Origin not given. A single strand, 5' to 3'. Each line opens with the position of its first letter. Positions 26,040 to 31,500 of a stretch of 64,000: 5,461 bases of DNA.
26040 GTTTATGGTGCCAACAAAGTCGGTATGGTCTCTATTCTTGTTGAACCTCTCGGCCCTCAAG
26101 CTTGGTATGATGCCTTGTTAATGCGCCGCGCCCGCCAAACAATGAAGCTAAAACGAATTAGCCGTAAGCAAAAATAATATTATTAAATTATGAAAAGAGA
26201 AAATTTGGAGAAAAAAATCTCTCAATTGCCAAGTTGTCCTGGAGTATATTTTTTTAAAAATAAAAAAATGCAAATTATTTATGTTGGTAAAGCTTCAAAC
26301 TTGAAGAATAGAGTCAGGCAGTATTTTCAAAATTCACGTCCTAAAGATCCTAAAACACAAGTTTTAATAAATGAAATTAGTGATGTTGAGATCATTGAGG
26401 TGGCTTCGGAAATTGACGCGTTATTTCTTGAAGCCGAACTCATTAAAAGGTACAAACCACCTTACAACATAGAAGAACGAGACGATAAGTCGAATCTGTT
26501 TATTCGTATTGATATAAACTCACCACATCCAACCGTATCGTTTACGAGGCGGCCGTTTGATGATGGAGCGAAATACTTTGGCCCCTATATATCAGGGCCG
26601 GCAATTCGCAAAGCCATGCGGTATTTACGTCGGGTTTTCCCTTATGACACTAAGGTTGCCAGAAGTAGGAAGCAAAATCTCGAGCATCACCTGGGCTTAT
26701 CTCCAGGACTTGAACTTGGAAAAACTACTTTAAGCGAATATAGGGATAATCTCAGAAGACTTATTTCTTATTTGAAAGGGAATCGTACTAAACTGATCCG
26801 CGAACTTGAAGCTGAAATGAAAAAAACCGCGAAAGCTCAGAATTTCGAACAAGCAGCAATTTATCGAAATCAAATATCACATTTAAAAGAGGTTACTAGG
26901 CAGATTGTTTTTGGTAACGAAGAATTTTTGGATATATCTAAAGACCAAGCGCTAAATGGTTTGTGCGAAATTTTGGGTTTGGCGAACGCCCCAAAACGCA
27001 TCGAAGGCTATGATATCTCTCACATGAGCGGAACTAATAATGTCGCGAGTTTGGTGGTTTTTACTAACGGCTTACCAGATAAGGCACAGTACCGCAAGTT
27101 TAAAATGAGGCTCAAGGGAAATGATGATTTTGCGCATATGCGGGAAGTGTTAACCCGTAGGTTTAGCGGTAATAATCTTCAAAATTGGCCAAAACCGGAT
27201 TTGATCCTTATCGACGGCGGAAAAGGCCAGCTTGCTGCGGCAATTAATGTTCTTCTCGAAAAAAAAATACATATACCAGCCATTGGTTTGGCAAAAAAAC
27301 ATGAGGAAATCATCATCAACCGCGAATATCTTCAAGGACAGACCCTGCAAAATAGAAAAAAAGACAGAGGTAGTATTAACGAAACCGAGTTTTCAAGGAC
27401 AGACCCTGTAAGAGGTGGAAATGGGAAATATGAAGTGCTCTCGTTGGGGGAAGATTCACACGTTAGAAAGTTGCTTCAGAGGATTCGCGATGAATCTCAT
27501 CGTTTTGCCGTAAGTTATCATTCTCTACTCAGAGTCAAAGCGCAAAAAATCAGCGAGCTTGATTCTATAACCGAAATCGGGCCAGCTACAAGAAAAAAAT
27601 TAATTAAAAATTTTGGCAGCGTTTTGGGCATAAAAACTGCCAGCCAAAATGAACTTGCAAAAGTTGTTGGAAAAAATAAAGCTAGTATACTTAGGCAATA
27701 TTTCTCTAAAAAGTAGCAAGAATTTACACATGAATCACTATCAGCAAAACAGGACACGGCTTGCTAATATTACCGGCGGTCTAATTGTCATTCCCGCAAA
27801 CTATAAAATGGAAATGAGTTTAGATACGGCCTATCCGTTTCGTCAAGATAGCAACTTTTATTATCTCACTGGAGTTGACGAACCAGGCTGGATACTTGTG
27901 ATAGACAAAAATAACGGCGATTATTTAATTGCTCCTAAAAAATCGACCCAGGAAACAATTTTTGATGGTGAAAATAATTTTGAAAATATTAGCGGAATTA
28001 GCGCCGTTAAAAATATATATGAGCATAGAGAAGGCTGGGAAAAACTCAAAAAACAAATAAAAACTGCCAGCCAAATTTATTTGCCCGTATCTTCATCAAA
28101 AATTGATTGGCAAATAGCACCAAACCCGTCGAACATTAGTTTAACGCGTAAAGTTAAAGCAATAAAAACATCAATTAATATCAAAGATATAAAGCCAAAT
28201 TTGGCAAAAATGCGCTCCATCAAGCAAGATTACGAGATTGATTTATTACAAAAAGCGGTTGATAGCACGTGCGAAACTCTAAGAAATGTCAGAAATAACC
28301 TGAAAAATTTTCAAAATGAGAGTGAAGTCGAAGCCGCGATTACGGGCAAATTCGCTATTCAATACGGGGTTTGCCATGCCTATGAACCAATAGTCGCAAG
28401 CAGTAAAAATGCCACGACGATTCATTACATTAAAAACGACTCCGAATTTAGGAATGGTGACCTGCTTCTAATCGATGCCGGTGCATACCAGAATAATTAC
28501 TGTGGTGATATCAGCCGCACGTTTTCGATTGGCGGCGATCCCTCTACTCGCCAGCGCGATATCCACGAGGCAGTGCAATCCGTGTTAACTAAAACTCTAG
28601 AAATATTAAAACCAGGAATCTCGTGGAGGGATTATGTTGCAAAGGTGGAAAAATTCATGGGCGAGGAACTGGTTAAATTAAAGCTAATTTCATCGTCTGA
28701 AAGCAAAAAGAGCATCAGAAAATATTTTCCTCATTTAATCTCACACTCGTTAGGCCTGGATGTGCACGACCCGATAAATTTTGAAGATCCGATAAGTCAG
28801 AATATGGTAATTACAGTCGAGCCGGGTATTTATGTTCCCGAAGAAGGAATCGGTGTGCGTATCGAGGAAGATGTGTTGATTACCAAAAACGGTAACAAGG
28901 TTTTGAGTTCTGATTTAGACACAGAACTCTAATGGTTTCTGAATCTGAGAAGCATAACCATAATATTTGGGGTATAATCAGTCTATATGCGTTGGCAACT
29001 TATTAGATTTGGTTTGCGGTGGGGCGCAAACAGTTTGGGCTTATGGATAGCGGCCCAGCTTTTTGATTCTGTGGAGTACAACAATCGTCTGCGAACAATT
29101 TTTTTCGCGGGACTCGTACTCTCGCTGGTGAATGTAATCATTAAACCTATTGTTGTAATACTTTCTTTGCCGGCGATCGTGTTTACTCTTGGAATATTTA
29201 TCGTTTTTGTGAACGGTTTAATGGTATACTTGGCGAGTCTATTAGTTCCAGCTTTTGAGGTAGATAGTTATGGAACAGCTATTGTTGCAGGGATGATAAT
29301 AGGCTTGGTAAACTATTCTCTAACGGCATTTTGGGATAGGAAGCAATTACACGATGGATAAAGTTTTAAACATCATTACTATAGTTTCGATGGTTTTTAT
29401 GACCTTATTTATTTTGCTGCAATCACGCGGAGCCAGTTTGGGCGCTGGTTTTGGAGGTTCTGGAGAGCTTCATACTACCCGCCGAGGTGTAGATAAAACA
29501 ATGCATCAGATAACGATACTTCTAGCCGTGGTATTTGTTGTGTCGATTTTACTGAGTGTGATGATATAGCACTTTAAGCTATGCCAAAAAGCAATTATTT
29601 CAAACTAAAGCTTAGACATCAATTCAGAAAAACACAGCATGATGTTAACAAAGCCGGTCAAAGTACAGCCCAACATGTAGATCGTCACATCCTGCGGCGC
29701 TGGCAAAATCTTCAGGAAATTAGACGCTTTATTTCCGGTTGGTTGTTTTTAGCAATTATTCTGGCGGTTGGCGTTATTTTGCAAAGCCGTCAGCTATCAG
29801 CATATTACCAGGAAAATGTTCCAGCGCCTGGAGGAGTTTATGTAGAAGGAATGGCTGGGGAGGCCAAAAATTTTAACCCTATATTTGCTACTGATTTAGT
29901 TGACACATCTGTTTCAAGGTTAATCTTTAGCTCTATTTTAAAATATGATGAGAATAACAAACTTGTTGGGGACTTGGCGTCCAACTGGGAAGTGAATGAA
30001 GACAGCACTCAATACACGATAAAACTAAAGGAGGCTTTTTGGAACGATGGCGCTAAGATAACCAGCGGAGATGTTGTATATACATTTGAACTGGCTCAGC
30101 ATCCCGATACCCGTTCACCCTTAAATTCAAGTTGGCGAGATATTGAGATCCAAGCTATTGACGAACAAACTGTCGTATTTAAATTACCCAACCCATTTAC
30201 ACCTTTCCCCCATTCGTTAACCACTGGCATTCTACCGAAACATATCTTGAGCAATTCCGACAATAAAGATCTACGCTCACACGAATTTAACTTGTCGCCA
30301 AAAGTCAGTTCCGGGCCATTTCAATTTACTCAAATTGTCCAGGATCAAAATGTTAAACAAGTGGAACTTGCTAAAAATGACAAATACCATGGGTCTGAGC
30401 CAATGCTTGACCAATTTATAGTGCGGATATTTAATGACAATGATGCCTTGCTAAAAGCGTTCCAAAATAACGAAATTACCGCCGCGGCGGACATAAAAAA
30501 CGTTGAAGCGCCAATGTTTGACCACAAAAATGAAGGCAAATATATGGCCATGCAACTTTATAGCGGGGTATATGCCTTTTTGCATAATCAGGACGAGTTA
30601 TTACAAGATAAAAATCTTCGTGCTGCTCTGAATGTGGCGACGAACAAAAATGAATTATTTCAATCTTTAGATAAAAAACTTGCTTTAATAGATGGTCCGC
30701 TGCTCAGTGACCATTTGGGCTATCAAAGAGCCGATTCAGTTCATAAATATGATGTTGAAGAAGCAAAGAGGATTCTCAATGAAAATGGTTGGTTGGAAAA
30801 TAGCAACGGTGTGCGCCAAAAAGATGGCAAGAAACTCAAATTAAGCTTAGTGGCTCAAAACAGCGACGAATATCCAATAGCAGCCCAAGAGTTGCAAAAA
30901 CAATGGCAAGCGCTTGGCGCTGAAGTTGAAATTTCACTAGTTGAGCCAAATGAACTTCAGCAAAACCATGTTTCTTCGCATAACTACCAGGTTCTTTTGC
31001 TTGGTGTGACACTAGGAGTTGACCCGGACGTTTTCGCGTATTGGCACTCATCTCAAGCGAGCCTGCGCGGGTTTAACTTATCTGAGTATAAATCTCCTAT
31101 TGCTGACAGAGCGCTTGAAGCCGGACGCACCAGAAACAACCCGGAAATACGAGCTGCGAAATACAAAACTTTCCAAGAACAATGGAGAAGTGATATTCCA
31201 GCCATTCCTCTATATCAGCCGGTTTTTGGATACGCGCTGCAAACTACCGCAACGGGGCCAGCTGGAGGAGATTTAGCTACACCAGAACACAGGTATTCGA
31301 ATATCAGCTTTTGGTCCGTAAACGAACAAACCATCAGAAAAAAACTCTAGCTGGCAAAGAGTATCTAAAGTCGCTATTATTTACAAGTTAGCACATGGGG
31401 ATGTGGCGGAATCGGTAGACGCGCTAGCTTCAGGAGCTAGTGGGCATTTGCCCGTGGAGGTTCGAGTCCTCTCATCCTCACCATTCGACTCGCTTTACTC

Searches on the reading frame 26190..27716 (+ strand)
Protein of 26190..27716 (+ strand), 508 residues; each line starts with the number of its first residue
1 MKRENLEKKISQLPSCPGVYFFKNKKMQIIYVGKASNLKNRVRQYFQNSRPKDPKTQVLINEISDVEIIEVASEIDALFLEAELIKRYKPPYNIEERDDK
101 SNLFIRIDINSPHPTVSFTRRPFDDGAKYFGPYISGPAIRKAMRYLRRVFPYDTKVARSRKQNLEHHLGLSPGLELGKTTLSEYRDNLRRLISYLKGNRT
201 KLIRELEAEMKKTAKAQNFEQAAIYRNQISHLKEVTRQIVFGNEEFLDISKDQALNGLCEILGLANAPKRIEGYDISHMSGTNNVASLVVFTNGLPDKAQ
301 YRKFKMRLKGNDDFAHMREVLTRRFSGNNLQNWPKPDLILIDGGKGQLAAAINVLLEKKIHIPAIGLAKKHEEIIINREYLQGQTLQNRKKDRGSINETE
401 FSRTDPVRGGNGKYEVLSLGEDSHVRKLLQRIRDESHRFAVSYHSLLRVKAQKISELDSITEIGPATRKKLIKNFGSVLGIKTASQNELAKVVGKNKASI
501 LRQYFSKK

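Call 16: find_encoding_contigs(protein=window:26190-27716:+, flank=10000, max_places=10)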
Protein window:26190-27716:+ (508 aa): 2 contigs read that carry it; 2 places shown.
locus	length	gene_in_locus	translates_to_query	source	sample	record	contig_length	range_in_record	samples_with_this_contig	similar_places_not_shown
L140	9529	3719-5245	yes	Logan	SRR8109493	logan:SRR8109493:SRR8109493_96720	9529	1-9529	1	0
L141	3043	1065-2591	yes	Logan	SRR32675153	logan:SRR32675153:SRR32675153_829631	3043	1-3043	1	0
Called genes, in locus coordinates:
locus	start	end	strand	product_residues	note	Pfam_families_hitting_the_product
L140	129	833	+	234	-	PF01832:Glucosaminidase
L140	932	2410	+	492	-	PF02557:VanY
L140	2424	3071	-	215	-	PF09335:VTT_dom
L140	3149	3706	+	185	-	PF09419:PGP_phosphatase, PF13419:HAD_2 (weak), PF00702:Hydrolase (weak), PF13242:Hydrolase_like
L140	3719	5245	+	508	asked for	PF01541:GIY-YIG, PF02151:UVR, PF08459:UvrC_RNaseH_dom, PF14520:HHH_5 (weak)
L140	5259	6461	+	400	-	PF05195:AMP_N, PF00557:Peptidase_M24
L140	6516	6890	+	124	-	PF04020:Phage_holin_4_2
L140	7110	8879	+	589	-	PF00496:SBP_bac_5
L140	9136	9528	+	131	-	?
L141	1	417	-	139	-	?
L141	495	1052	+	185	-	PF09419:PGP_phosphatase, PF13419:HAD_2 (weak), PF00702:Hydrolase (weak), PF13242:Hydrolase_like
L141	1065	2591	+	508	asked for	PF01541:GIY-YIG, PF02151:UVR, PF08459:UvrC_RNaseH_dom, PF14520:HHH_5 (weak)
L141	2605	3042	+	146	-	?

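Call 17: find_homologous_proteins(query=window:26190-27716:+, max_evalue=1e-30)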
Query window:26190-27716:+ (508 aa): 8000 proteins with E <= 1e-30 among 8000 candidates; the best 120 are listed.
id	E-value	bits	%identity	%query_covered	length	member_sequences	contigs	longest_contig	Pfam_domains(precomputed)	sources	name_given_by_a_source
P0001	0.0e+0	1122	100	100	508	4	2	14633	PF14520.13,PF02151.26,PF01541.31,PF08459.18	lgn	-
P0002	3.0e-247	839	75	98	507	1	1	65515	PF20815.4,PF02151.26,PF01541.31,PF08459.18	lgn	-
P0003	2.0e-192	659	60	99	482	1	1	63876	PF27096.1,PF14520.13,PF02151.26,PF01541.31,PF08459.18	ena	-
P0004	3.6e-192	658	61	99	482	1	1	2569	PF02151.26,PF01541.31,PF08459.18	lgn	-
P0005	1.3e-191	656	60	99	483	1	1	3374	PF27096.1,PF02151.26,PF01541.31,PF08459.18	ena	-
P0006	1.4e-191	656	60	99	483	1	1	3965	PF27096.1,PF02151.26,PF01541.31,PF08459.18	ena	-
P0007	3.4e-190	651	60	99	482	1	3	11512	PF27096.1,PF14520.13,PF02151.26,PF01541.31,PF08459.18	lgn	-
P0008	2.9e-189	648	61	99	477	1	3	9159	PF27096.1,PF14520.13,PF02151.26,PF01541.31,PF08459.18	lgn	-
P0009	1.2e-188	646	60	98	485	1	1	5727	PF27096.1,PF02151.26,PF01541.31,PF08459.18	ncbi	-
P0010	2.6e-188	645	60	99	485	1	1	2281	PF27096.1,PF02151.26,PF01541.31,PF08459.18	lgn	-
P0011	1.9e-187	642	60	99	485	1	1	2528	PF27096.1,PF02151.26,PF01541.31,PF08459.18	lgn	-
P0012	2.1e-187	642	59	99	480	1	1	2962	PF12826.14,PF27096.1,PF14520.13,PF02151.26,PF01541.31,PF08459.18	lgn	-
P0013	4.3e-187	641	59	99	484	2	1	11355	PF02151.26,PF01541.31,PF08459.18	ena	-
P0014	4.3e-187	641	61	98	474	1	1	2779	PF02151.26,PF01541.31,PF08459.18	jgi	jgi:excinuclease ABC subunit C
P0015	4.3e-187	641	60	99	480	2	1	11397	PF27096.1,PF02151.26,PF01541.31,PF08459.18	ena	-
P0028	1.4e-182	626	59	98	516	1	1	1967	PF14520.13,PF02151.26,PF01541.31,PF08459.18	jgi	jgi:excinuclease ABC subunit C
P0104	1.3e-176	606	58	97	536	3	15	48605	PF14520.13,PF02151.26,PF01541.31,PF08459.18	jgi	jgi:excinuclease ABC subunit C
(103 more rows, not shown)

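Call 19: find_encoding_contigs(protein=P0002, flank=10000, max_places=3)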
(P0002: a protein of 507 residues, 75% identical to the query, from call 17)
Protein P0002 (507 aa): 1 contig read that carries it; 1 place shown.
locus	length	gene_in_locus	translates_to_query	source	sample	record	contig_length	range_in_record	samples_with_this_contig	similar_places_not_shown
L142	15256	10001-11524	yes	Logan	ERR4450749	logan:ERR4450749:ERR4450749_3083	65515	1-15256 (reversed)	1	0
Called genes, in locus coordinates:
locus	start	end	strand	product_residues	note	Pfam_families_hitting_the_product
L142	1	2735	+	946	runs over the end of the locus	PF00005:ABC_tran (faint), PF02463:SMC_N (faint), PF03193:RsgA_GTPase (faint), PF13173:AAA_14 (faint), PF13191:AAA_16 (faint), PF13304:AAA_21 (faint), PF17760:UvrA_inter, PF17755:UvrA_DNA-bind, +3 more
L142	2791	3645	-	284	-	PF01510:Amidase_2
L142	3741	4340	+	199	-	-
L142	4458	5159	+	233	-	PF01832:Glucosaminidase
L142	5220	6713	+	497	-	PF02557:VanY (weak)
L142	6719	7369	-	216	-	PF09335:VTT_dom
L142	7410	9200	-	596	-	PF00664:ABC_membrane, PF02463:SMC_N, PF00005:ABC_tran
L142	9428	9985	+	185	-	PF09419:PGP_phosphatase, PF13419:HAD_2 (faint), PF00702:Hydrolase (weak), PF13242:Hydrolase_like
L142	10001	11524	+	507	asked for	PF01541:GIY-YIG, PF20815:GIY_YIG_2 (faint), PF02151:UVR, PF08459:UvrC_RNaseH_dom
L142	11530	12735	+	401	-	PF05195:AMP_N, PF00557:Peptidase_M24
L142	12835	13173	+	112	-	PF04020:Phage_holin_4_2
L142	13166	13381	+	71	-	PF03840:SecG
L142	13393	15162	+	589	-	PF00496:SBP_bac_5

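Call 20: find_encoding_contigs(protein=P0028, flank=10000, max_places=3)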
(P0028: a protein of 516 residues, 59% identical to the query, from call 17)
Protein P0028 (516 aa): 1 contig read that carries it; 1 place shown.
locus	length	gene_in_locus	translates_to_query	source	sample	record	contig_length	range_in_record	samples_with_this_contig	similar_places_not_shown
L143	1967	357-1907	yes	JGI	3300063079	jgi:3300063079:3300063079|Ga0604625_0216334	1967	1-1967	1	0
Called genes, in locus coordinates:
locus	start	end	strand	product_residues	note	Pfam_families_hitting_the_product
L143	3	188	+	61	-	?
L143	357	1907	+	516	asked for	PF01541:GIY-YIG (weak), PF02151:UVR (weak), PF08459:UvrC_RNaseH_dom, PF14520:HHH_5 (weak)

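Call 38: find_related_loci(query=A1, collection=metagenome_contigs, flank=10000)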
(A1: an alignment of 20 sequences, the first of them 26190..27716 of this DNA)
Query A1 (508 aa) in metagenome_contigs; peptide patterns used: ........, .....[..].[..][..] (x = any residue, [..] = any of these).
600 stretches matched a pattern (row limit reached: there are more); 594 encode a relative of the query (tblastn E <= 1e-3); the best 80 are kept; 80 distinct loci.
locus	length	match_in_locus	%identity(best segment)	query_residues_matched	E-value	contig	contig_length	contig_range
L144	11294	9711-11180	56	6-505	0e+0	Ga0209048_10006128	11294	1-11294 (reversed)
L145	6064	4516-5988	54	6-505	6e-180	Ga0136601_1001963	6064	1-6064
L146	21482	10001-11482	55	6-508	2e-177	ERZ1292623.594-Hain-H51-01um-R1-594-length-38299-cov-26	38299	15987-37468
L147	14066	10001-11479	53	1-505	9e-175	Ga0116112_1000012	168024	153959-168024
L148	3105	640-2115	53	4-504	0e+0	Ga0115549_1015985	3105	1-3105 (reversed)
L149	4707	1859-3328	55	6-505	5e-178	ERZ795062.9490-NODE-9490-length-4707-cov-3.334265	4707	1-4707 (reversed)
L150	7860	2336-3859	54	6-505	4e-172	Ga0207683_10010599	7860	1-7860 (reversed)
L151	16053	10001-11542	54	1-505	2e-171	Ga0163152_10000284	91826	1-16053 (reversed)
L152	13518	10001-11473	54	6-505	2e-171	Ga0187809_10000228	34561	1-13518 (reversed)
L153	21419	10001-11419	53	4-505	1e-170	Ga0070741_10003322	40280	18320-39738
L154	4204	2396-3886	52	6-505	2e-176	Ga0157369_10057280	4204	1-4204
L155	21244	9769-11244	51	4-505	4e-170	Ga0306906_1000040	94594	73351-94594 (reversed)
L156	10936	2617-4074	53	6-505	1e-169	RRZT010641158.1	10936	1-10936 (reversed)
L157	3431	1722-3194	53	6-505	3e-176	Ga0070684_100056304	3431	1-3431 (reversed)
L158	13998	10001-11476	52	4-504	7e-168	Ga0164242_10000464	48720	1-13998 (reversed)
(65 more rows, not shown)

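Call 74: find_encoding_contigs(protein=P0104, flank=10000, max_places=4)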
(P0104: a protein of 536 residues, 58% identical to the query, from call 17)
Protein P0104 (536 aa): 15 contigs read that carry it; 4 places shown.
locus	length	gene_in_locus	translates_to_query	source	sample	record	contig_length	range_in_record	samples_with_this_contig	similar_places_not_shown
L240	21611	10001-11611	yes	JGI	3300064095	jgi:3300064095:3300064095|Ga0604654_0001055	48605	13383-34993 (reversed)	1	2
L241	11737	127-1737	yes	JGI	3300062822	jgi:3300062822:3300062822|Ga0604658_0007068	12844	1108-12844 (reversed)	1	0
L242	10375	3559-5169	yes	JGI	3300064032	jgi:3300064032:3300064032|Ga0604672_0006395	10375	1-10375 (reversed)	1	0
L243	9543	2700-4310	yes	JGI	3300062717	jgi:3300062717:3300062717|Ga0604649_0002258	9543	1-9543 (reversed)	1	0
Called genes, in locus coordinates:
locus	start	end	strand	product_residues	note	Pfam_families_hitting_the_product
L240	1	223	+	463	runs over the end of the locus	PF00929:RNase_T, PF08411:ExoI_SH3, PF26016:ExoI_C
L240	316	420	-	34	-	-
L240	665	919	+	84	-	-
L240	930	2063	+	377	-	PF01409:tRNA-synt_2d, PF03147:FDX-ACB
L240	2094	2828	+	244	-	PF01411:tRNA-synt_2c, PF07973:tRNA_SAD (weak)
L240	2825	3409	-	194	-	PF08002:DUF1697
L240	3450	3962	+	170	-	-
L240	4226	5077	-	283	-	PF00800:PDT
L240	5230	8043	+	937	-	PF00005:ABC_tran (faint), PF02463:SMC_N (faint), PF03193:RsgA_GTPase (faint), PF13191:AAA_16 (faint), PF13304:AAA_21 (faint), PF13476:AAA_23 (faint), PF17760:UvrA_inter, PF17755:UvrA_DNA-bind, +4 more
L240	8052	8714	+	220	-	-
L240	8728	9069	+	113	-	-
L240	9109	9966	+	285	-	PF17773:UPF0176_N, PF00581:Rhodanese, PF12368:Rhodanese_C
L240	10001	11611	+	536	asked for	PF01541:GIY-YIG, PF02151:UVR, PF08459:UvrC_RNaseH_dom, PF14520:HHH_5 (faint)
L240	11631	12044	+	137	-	PF04020:Phage_holin_4_2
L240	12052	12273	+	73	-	PF03840:SecG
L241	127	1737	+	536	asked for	PF01541:GIY-YIG, PF02151:UVR, PF08459:UvrC_RNaseH_dom, PF14520:HHH_5 (faint)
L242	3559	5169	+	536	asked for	PF01541:GIY-YIG, PF02151:UVR, PF08459:UvrC_RNaseH_dom, PF14520:HHH_5 (faint)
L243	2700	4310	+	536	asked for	PF01541:GIY-YIG, PF02151:UVR, PF08459:UvrC_RNaseH_dom, PF14520:HHH_5 (faint)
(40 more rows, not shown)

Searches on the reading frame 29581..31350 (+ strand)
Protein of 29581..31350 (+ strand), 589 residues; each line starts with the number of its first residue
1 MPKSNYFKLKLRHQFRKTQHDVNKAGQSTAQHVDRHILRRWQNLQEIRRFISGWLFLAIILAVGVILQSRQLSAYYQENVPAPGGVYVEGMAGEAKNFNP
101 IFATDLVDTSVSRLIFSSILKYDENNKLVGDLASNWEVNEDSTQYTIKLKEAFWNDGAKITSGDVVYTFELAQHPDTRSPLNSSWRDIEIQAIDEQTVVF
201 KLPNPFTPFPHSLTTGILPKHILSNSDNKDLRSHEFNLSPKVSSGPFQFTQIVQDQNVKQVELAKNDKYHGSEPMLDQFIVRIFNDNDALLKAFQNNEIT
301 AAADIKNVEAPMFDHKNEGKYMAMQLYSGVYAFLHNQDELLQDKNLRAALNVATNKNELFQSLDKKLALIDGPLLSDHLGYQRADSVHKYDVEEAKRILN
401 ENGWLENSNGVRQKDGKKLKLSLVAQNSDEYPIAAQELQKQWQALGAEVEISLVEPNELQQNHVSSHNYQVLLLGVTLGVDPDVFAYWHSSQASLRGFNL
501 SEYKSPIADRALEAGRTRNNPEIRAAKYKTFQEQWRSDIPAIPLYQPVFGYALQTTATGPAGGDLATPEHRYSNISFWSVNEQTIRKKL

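Call 91: search_protein_families(library=pfam, proteins=[window:29581-31350:+], max_evalue=0.01)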
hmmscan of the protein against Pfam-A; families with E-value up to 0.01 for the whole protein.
window:29581-31350:+ (589 aa): 1 family
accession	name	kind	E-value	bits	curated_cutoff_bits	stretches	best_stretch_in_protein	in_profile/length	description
PF00496.27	SBP_bac_5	-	1.8e-64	218.6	32.4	1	127-490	1-361/368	Bacterial extracellular solute-binding proteins, family 5 Middle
